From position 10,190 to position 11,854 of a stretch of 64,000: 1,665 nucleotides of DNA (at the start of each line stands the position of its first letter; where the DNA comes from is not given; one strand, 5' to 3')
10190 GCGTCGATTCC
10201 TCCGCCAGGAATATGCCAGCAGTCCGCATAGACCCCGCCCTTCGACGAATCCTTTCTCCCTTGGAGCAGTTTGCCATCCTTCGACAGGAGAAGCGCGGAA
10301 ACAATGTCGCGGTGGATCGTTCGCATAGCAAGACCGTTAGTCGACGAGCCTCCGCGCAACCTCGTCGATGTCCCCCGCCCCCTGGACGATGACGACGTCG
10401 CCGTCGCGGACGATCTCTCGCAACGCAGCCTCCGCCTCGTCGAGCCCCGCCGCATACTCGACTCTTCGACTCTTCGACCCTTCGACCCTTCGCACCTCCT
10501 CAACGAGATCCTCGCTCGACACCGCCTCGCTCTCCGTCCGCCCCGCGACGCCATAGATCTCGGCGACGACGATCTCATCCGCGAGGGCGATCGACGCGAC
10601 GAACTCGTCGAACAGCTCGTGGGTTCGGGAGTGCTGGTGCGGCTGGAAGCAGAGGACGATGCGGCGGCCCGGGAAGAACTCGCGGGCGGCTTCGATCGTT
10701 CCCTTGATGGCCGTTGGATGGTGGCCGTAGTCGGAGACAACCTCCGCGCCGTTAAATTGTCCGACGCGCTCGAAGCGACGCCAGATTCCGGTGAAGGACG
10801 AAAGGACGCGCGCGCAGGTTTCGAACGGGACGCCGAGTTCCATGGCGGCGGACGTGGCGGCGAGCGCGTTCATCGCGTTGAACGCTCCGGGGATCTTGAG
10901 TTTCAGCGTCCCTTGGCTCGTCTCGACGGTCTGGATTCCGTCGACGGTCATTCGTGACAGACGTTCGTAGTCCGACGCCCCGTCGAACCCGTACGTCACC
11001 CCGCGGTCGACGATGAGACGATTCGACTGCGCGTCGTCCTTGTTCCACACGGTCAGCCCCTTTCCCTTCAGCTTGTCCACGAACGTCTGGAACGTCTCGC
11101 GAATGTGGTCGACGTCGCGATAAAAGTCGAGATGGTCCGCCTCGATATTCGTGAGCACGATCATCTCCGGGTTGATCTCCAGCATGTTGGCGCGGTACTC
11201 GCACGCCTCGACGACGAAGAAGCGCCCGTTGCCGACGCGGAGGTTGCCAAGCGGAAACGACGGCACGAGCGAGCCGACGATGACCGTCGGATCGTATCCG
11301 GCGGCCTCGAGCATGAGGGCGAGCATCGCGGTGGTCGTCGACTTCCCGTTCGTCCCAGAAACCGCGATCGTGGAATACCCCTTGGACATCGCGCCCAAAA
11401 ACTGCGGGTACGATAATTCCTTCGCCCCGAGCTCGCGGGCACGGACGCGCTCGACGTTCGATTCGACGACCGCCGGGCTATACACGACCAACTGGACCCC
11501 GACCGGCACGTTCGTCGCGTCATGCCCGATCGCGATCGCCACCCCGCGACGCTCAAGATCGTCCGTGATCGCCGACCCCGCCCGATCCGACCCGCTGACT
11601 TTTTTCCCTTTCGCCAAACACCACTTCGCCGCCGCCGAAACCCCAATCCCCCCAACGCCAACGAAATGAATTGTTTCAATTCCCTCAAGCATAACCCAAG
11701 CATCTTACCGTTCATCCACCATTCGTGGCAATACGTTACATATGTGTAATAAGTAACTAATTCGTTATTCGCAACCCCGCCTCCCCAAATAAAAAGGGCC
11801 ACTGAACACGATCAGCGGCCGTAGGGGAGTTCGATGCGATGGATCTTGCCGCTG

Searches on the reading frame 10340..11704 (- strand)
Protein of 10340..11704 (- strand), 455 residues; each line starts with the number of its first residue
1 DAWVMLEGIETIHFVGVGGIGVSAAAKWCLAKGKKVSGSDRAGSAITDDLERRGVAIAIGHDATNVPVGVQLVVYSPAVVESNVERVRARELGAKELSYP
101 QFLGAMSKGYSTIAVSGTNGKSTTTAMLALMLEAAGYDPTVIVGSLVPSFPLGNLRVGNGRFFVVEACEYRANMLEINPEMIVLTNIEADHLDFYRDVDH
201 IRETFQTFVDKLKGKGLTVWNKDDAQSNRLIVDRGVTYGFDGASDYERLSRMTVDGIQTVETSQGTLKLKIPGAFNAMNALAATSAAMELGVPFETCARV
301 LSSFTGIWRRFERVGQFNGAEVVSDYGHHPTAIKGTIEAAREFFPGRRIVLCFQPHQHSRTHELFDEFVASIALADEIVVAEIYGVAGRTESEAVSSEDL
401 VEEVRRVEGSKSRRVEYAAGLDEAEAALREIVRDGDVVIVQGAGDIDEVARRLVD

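Call 30: search_protein_families(library=pfam, proteins=[window:10340-11704:-], max_evalue=0.00001)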
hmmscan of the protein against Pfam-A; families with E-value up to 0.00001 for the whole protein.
window:10340-11704:- (455 aa): 3 families
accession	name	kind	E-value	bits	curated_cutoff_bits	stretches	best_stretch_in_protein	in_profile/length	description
PF08245.18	Mur_ligase_M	-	4.6e-24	85.9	24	1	115-286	1-199/200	Mur ligase middle domain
PF02875.26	Mur_ligase_C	-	3.3e-23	83.3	28.4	1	309-444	1-127/127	Mur ligase, glutamate ligase domain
PF01225.30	Mur_ligase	-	1.2e-21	77.3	21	1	11-110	1-94/95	Mur ligase family, catalytic domain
